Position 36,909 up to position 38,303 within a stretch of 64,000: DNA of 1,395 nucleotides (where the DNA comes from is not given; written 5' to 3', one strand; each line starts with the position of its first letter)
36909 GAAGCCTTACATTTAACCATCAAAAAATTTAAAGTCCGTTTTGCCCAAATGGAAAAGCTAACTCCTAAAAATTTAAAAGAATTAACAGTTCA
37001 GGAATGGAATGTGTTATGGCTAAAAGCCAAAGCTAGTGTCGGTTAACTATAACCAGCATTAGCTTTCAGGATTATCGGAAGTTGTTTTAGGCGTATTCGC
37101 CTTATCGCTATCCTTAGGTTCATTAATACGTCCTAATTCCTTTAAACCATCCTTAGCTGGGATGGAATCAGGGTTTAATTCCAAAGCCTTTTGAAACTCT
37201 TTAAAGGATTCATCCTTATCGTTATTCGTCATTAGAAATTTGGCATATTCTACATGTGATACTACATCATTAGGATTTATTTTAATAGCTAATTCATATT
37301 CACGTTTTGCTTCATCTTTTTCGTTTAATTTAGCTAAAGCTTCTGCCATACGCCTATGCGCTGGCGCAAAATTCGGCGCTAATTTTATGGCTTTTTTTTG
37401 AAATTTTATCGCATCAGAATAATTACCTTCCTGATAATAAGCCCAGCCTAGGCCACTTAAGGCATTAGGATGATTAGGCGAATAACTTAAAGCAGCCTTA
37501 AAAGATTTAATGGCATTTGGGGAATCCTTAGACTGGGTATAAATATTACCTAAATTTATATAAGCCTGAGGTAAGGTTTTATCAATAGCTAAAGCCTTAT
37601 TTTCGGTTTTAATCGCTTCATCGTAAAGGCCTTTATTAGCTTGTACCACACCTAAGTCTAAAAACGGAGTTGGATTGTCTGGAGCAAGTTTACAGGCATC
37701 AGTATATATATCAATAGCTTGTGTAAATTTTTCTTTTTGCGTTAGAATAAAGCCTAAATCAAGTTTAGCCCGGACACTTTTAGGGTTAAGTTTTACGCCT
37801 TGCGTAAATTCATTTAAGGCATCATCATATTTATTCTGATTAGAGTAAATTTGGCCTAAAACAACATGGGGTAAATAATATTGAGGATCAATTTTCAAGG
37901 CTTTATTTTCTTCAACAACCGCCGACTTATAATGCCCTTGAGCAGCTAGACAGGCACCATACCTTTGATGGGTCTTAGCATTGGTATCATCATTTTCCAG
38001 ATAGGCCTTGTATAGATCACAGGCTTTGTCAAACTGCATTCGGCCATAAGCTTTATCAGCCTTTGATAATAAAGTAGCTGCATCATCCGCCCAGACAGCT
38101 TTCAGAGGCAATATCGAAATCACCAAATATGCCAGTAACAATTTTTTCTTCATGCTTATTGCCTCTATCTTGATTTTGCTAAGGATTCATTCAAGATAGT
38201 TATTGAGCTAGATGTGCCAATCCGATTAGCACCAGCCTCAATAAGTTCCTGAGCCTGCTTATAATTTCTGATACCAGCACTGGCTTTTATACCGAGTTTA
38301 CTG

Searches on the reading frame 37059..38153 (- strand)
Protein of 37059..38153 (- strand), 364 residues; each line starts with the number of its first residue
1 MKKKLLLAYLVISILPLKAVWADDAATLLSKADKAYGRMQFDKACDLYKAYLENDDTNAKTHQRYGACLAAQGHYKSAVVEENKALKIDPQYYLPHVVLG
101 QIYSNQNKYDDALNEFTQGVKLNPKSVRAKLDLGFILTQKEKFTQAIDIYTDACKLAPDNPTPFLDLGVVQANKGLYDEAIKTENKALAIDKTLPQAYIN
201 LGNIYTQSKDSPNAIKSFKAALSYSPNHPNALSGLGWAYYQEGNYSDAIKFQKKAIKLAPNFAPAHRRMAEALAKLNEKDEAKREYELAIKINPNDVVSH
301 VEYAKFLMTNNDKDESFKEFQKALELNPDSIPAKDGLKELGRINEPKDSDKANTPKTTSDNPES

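Call 14: search_protein_families(library=ncbifam, proteins=[window:37059-38153:-], max_evalue=1e-10)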
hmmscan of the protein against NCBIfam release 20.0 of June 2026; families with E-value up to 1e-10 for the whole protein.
window:37059-38153:- (364 aa): 23 families
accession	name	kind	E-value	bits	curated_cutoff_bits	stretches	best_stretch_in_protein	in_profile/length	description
TIGR02917.1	PEP_TPR_lipo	equivalog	3.2e-37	127.9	312.2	1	38-283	444-689/899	XrtA/PEP-CTERM system TPR-repeat protein PrsT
NF040959.1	MamA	equivalog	1.8e-34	119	200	2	99-221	77-199/204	magnetosome protein MamA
TIGR02521.1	type_IV_pilW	equivalog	5.2e-32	111.3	154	1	235-326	37-128/234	type IV pilus biogenesis/stability protein PilW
NF033762.1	social_mot_Tgl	equivalog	1.2e-23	83.8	225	1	105-287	43-228/252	social motility TPR repeat lipoprotein Tgl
TIGR02552.1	LcrH_SycD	equivalog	1.4e-23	83.1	104.8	0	221-330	10-119/136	SycD/LcrH family type III secretion system chaperone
NF033758.1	gliding_GltE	equivalog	3.7e-21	75.6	225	1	166-340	91-265/411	adventurous gliding motility TPR repeat lipoprotein GltE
NF047507.1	TPR_BatC_Lepto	exception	3.9e-21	75.5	175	0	139-232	36-133/214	TPR repeat-containing protein BatC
NF033920.0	C39_PA2778_fam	equivalog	2e-19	70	150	0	202-294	163-255/255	PA2778 family cysteine peptidase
TIGR00990.1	3a0801s09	subfamily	3.7e-17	62.2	757.25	0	243-331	345-433/615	mitochondrial import receptor subunit TOM70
TIGR00540.1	TPR_hemY_coli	hypoth_equivalog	1.3e-15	57.1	142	0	207-288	304-384/385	heme biosynthesis-associated TPR protein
NF047371.1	FlcA_CTERM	equivalog_domain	1.7e-13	50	300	0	182-290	425-534/646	periplasmic flagellar collar protein FlcA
NF002725.1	PRK02603.1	equivalog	2.6e-13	50.3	143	0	170-248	44-125/173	photosystem I assembly protein Ycf3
NF008756.0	PRK11788.1-4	equivalog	3.5e-13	49.3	474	0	41-155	123-242/389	lipopolysaccharide assembly protein LapB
NF008757.0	PRK11788.1-5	equivalog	1.1e-12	47.8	363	0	171-299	190-318/388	lipopolysaccharide assembly protein LapB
NF008391.2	PRK11189.1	equivalog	1.8e-12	47.4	250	0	166-250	70-154/297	lipoprotein NlpI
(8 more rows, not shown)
